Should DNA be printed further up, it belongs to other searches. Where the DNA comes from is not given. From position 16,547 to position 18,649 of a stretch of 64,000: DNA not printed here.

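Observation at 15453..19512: Four-gene operon: SIR2 - HerA - KTSC - Cas4-like PD-(D/E)xK nuclease (an extended SIR2-HerA variant?)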

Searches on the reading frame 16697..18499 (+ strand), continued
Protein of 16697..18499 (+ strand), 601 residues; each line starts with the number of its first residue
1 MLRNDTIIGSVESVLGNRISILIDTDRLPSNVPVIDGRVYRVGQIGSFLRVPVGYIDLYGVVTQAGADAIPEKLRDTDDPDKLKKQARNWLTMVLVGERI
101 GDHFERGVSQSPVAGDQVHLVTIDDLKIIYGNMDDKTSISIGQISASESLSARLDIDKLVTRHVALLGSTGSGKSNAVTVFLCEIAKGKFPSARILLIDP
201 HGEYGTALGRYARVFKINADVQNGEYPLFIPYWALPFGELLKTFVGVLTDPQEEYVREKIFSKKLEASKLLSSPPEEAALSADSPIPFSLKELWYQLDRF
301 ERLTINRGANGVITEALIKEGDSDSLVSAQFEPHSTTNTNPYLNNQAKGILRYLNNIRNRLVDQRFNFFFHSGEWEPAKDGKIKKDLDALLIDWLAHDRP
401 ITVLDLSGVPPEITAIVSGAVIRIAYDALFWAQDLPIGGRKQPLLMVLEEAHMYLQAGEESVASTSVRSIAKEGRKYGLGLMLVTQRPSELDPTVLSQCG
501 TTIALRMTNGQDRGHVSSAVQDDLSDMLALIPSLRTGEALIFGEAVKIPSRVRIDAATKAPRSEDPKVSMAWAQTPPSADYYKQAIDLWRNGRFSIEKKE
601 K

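Call 70: get_annotated_region(hit=H14, flank=4000)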
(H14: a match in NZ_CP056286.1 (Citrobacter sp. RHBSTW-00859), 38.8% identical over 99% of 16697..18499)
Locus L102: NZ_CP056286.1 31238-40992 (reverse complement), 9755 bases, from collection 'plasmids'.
description: Citrobacter sp. RHBSTW-00859 plasmid pRHBSTW-00859_3, complete sequence
organism: Citrobacter sp. RHBSTW-00859 (NCBI taxid 2742666)
taxonomy: Bacteria; Pseudomonadota; Gammaproteobacteria; Enterobacterales; Enterobacteriaceae; Citrobacter; Citrobacter sp. RHBSTW-00859
host: -; source: culture,Wastewater effluent sample; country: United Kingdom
typing (MOB-suite, as given by PLSDB): non-mobilizable; replicon IncR
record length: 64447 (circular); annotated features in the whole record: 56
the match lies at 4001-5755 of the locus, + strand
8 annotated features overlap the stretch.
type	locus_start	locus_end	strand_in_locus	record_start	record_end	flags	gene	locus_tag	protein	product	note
CDS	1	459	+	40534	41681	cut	-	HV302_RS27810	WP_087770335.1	IS3 family transposase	-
CDS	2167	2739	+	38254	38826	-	-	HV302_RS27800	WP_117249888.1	recombinase family protein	GO:0006310 - DNA recombination [Evidence IEA]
CDS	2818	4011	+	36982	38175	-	-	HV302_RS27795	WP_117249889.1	SIR2 family protein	-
CDS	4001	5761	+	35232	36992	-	-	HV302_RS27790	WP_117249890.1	helicase HerA-like domain-containing protein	-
CDS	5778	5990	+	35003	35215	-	-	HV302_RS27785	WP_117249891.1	KTSC domain-containing protein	-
CDS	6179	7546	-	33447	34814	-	chrA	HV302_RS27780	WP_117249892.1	chromate efflux transporter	GO:0015703 - chromate transport [Evidence IEA]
CDS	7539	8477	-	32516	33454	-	-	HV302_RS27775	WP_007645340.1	chromate resistance protein ChrB domain-containing protein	-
CDS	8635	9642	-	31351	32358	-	-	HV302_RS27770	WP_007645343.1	tyrosine-type recombinase/integrase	GO:0015074 - DNA integration [Evidence IEA]; GO:0006310 - DNA recombination [Evidence IEA]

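Call 71: get_annotated_region(hit=H19, flank=4000)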
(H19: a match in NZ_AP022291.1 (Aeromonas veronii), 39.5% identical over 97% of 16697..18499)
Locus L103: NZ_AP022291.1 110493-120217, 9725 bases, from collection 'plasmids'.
description: Aeromonas veronii strain WP9-W18-ESBL-04 plasmid pWP9-W18-ESBL-04_1, complete sequence
organism: Aeromonas veronii (NCBI taxid 654)
taxonomy: Bacteria; Pseudomonadota; Gammaproteobacteria; Aeromonadales; Aeromonadaceae; Aeromonas; Aeromonas veronii
host: -; source: -; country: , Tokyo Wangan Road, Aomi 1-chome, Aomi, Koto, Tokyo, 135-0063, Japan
typing (MOB-suite, as given by PLSDB): conjugative; replicon rep_cluster_1169; relaxase MOBF; mating-pair formation MPF_F
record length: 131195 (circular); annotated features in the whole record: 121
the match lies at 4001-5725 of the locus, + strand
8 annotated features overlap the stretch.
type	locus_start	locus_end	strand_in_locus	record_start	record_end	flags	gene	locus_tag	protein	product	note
CDS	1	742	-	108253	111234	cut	-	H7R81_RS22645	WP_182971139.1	Tn3 family transposase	-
CDS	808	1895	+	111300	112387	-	-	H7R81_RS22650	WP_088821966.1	IS3-like element ISAs22 family transposase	GO:0006313 - DNA transposition [Evidence IEA]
CDS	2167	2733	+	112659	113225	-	-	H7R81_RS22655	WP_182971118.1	recombinase family protein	GO:0006310 - DNA recombination [Evidence IEA]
CDS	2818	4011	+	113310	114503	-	-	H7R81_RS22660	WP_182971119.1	SIR2 family protein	-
CDS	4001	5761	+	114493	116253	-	-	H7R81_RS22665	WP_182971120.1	helicase HerA-like domain-containing protein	-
CDS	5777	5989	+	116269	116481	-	-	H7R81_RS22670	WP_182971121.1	KTSC domain-containing protein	-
CDS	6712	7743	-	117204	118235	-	-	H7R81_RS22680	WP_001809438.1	IS630-like element ISAhy2 family transposase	GO:0006313 - DNA transposition [Evidence IEA]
CDS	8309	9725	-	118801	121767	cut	-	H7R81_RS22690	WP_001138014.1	Tn3-like element TnAs1 family transposase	GO:0006313 - DNA transposition [Evidence IEA]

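Call 72: get_annotated_region(hit=H30, flank=4000)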
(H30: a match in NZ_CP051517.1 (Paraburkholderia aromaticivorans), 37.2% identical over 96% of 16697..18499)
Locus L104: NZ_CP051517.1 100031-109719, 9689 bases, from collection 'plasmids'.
description: Paraburkholderia aromaticivorans strain AR20-38 plasmid unnamed1
organism: Paraburkholderia aromaticivorans (NCBI taxid 2026199)
taxonomy: Bacteria; Pseudomonadota; Betaproteobacteria; Burkholderiales; Burkholderiaceae; Paraburkholderia; Paraburkholderia aromaticivorans
host: -; source: clean bacterial culture,Alpine forest soil; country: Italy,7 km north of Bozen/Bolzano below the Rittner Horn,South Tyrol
typing (MOB-suite, as given by PLSDB): non-mobilizable
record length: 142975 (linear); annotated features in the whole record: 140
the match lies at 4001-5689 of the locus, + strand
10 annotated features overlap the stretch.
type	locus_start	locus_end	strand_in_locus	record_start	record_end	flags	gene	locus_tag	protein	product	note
CDS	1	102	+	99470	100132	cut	-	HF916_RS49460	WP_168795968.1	Eco29kI family restriction endonuclease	-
CDS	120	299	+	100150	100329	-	-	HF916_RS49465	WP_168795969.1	hypothetical protein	-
CDS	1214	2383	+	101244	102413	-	-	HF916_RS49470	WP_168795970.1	PIN domain-containing protein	-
CDS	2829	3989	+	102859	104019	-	-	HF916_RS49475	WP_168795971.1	SIR2 family protein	-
CDS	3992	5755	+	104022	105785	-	-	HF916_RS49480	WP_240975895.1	ATP-binding protein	-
CDS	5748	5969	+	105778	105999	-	-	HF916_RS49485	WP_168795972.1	KTSC domain-containing protein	-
CDS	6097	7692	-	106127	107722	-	-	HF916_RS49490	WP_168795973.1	ATP-binding protein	-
CDS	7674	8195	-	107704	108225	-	-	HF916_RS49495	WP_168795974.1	HEPN domain-containing protein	-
CDS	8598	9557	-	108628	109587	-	-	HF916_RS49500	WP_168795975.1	SOS response-associated peptidase family protein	GO:0006974 - DNA damage response [Evidence IEA]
CDS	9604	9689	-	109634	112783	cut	-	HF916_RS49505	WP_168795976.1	error-prone DNA polymerase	-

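Call 73: search_protein_families(library=pfam, proteins=[L100:6102-7136:+, L090:8792-9619:+, L090:9828-10883:+, L088:10067-10768:+, L095:138-1574:+, L097:1483-2415:+], max_evalue=0.01)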
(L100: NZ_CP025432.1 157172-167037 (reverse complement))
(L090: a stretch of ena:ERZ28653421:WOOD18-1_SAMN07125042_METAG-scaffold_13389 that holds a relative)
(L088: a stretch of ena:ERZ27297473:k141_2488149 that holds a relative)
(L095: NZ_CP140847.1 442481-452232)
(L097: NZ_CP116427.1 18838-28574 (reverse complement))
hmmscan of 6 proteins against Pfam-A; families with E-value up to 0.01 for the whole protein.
L100:6102-7136:+ (345 aa): 0 families

L090:8792-9619:+ (276 aa): 0 families

L090:9828-10883:+ (352 aa): 1 family
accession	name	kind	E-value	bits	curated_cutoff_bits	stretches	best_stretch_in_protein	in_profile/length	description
PF13289.12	SIR2_2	-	0.0012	19.3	24.5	1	128-191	2-52/141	SIR2-like domain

L088:10067-10768:+ (234 aa): 0 families

L095:138-1574:+ (479 aa): 8 families
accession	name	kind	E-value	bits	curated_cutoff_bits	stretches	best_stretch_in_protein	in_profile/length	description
PF13087.12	AAA_12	-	3.8e-23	82.5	27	1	275-449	18-193/195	AAA domain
PF13086.12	AAA_11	-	1.3e-11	45.2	27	2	205-242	212-250/257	AAA domain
PF13604.12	AAA_30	-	3e-10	40.6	27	1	97-248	19-134/191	AAA domain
PF05127.21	NAT10_TcmA_helicase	-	3.2e-07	30.8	22.7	1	101-235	2-118/176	RNA cytidine acetyltransferase NAT10/TcmA, helicase domain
PF13245.12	AAA_19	-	9.5e-07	29.5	25.1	1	93-242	8-129/134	AAA domain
PF01443.25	Viral_helicase1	-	1.8e-05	25.1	21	1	207-246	60-101/228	Viral superfamily 1 RNA helicase core domain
PF09848.15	SLFN-g3_helicase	-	0.00028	20.7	24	1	98-220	3-93/354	Schlafen group 3, DNA/RNA helicase domain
PF13538.12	UvrD_C_2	-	0.00095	19.4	27.4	1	393-447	3-52/52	UvrD-like helicase C-terminal domain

L097:1483-2415:+ (311 aa): 1 family
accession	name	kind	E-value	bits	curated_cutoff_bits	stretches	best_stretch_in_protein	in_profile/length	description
PF13280.12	WYL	-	7.1e-07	29.6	21.8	1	158-221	2-65/70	WYL domain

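Call 76: find_encoding_contigs(protein=P0128, flank=5000, max_places=2)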
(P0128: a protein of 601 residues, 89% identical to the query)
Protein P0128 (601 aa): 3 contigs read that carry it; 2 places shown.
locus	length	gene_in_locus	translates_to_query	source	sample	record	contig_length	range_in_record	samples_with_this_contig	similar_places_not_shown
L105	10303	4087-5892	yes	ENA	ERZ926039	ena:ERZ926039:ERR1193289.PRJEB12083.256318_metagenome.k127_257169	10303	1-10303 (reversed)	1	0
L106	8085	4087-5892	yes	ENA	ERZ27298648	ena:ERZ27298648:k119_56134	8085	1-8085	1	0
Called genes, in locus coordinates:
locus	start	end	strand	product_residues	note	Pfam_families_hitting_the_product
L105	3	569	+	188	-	?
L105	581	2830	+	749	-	PF09491:RE_AlwI, PF00717:Peptidase_S24 (weak)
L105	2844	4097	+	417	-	PF13289:SIR2_2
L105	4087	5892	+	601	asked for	PF01580:FtsK_SpoIIIE (faint), PF01935:DUF87, PF10412:TrwB_AAD_bind (faint), PF05872:HerA_C (weak)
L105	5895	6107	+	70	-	PF13619:KTSC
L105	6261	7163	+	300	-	-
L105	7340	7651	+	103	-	-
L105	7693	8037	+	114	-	-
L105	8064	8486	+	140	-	-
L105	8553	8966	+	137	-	-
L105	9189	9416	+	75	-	-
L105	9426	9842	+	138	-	PF01894:YjbQ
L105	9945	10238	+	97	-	-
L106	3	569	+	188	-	?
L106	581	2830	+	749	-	PF09491:RE_AlwI, PF00717:Peptidase_S24 (weak)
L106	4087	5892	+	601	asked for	PF01580:FtsK_SpoIIIE (faint), PF01935:DUF87, PF10412:TrwB_AAD_bind (faint), PF05872:HerA_C (weak)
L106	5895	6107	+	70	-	PF13619:KTSC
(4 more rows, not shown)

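Call 77: find_encoding_contigs(protein=P0130, flank=5000, max_places=2)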
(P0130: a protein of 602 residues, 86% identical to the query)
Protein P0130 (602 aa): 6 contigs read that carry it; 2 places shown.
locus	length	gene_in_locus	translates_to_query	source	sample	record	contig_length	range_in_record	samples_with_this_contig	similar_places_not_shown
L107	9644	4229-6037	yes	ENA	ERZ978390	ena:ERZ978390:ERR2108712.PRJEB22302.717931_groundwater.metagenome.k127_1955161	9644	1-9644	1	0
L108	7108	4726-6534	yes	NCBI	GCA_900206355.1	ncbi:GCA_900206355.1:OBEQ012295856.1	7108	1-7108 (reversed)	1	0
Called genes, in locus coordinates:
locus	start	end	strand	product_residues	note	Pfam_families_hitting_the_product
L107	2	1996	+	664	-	?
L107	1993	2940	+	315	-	PF14088:DUF4268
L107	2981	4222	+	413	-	PF13289:SIR2_2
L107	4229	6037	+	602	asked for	PF01580:FtsK_SpoIIIE (faint), PF01935:DUF87, PF10412:TrwB_AAD_bind (faint), PF05872:HerA_C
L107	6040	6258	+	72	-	PF13619:KTSC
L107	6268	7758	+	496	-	PF11074:DUF2779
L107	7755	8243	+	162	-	-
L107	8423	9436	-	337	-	PF02899:Phage_int_SAM_1, PF00589:Phage_integrase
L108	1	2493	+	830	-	?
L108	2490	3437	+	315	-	PF14088:DUF4268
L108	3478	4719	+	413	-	PF13289:SIR2_2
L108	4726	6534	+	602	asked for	PF01580:FtsK_SpoIIIE (faint), PF01935:DUF87, PF10412:TrwB_AAD_bind (faint), PF05872:HerA_C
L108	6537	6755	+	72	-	PF13619:KTSC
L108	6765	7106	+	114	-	?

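Call 78: find_encoding_contigs(protein=P0134, flank=5000, max_places=2)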
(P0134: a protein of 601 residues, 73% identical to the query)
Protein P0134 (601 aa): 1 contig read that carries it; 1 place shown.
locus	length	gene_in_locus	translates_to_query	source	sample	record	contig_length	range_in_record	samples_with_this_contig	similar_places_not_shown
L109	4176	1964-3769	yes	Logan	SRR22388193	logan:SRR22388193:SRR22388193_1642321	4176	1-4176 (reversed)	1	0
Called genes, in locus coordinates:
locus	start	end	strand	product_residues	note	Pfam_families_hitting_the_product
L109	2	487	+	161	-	?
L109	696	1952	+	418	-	PF13289:SIR2_2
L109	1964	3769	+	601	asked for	PF01580:FtsK_SpoIIIE (faint), PF01935:DUF87, PF10412:TrwB_AAD_bind (faint), PF05872:HerA_C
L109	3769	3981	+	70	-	PF13619:KTSC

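Call 79: find_encoding_contigs(protein=P0135, flank=5000, max_places=2)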
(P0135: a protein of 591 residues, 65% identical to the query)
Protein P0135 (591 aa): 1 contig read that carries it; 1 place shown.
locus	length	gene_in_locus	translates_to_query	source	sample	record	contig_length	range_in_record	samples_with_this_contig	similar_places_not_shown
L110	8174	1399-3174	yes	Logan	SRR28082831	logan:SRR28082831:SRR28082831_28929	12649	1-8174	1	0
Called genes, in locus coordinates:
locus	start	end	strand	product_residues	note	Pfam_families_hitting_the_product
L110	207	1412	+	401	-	PF13289:SIR2_2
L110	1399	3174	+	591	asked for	PF01580:FtsK_SpoIIIE (weak), PF01935:DUF87, PF10412:TrwB_AAD_bind (faint), PF05872:HerA_C (weak)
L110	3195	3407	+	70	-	PF13619:KTSC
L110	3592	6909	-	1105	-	PF04313:HSDR_N, PF00270:DEAD, PF04851:ResIII, PF18766:SWI2_SNF2, PF00271:Helicase_C (faint), PF08463:EcoEI_R_C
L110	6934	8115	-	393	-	PF01420:Methylase_S, PF12950:TaqI_C (faint), PF01420:Methylase_S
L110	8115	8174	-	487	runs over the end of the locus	PF12161:HsdM_N, PF02384:N6_Mtase, PF01170:UPF0020, PF07669:Eco57I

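Call 80: search_protein_families(library=ncbifam, proteins=[L107:6268-7755:+, L008:4258-5754:+, L105:6261-7160:+, L100:6102-7136:+, L107:7755-8240:+, L090:8792-9619:+], max_evalue=0.01)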
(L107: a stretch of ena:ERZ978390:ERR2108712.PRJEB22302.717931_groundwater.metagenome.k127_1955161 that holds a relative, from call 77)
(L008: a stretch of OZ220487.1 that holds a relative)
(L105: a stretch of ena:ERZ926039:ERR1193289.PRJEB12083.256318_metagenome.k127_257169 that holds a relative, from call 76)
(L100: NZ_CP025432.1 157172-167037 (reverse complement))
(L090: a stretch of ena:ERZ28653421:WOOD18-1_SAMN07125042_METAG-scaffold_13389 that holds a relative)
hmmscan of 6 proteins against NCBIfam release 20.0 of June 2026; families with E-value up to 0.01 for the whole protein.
L107:6268-7755:+ (496 aa): 1 family
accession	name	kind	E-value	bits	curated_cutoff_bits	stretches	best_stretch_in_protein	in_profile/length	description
NF045869.1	UU173_fam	subfamily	3.3e-13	49.5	225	1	273-486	391-642/650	UU173 family protein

L008:4258-5754:+ (499 aa): 2 families
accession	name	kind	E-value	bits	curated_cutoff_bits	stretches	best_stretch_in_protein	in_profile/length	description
TIGR03491.1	TIGR03491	subfamily_domain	1.1e-63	215.8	97.45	1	6-486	2-460/462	TM0106 family RecB-like putative nuclease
TIGR00372.1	cas4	equivalog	0.0054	16.6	65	0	82-221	57-179/180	CRISPR-associated protein Cas4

L105:6261-7160:+ (300 aa): 0 families

L100:6102-7136:+ (345 aa): 0 families

L107:7755-8240:+ (162 aa): 0 families

L090:8792-9619:+ (276 aa): 0 families

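Call 83: search_solved_structures(query=L107:6268-7755:+, max_evalue=0.01)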
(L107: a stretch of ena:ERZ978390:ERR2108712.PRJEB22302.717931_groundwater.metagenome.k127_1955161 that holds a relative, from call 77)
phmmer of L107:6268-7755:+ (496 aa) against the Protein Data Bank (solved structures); distinct sequences matched with E-value up to 0.01: 0.

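Call 94: search_solved_structures(query=window:16697-18499:+, max_evalue=1e-100, show_alignments=1)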
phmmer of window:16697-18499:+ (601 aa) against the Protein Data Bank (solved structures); distinct sequences matched with E-value up to 1e-100: 1.
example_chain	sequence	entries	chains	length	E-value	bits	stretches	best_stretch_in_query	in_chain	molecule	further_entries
8wiv_A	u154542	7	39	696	4.5e-151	507.4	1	4-593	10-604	Helicase HerA central domain-containing protein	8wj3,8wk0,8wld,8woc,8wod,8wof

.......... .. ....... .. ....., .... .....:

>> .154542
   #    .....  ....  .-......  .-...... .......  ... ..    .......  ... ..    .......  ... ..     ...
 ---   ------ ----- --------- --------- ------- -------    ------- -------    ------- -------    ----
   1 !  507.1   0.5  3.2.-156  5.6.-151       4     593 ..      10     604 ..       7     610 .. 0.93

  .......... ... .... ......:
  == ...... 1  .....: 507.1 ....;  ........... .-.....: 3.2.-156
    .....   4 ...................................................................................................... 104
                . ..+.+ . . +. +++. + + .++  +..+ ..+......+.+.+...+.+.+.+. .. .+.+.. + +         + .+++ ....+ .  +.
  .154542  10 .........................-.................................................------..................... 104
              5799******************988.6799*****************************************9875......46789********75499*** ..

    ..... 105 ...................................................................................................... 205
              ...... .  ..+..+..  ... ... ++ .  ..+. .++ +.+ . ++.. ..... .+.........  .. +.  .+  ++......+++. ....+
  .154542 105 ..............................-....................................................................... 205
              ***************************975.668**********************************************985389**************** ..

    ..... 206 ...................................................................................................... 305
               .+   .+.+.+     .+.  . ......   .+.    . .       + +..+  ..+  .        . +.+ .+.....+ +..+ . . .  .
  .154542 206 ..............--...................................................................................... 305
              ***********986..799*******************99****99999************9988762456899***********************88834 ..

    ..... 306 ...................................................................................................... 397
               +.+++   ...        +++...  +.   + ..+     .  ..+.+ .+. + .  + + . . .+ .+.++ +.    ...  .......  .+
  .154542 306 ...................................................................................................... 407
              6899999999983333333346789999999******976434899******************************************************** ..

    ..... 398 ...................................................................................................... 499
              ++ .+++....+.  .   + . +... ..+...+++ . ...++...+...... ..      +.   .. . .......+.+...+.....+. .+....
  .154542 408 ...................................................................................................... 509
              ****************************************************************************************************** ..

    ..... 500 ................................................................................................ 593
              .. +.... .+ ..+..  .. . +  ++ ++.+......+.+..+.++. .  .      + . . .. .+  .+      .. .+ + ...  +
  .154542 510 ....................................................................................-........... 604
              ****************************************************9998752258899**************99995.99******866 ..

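Call 103: find_encoding_contigs(protein=P0129, flank=5000, max_places=2)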
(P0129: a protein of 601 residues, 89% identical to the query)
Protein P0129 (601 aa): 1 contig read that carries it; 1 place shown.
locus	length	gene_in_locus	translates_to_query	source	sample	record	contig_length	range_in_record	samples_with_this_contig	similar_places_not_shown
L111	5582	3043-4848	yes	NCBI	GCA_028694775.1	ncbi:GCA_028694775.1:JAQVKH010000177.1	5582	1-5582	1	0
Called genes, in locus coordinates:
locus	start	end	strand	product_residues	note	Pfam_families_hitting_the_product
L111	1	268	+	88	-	?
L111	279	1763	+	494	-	PF12161:HsdM_N, PF07669:Eco57I (faint), PF02384:N6_Mtase, PF01170:UPF0020 (weak)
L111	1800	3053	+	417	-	PF13289:SIR2_2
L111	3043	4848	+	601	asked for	PF01580:FtsK_SpoIIIE (faint), PF01935:DUF87, PF10412:TrwB_AAD_bind (faint), PF05872:HerA_C (weak)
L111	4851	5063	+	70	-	PF13619:KTSC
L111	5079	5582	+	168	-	PF12705:PDDEXK_1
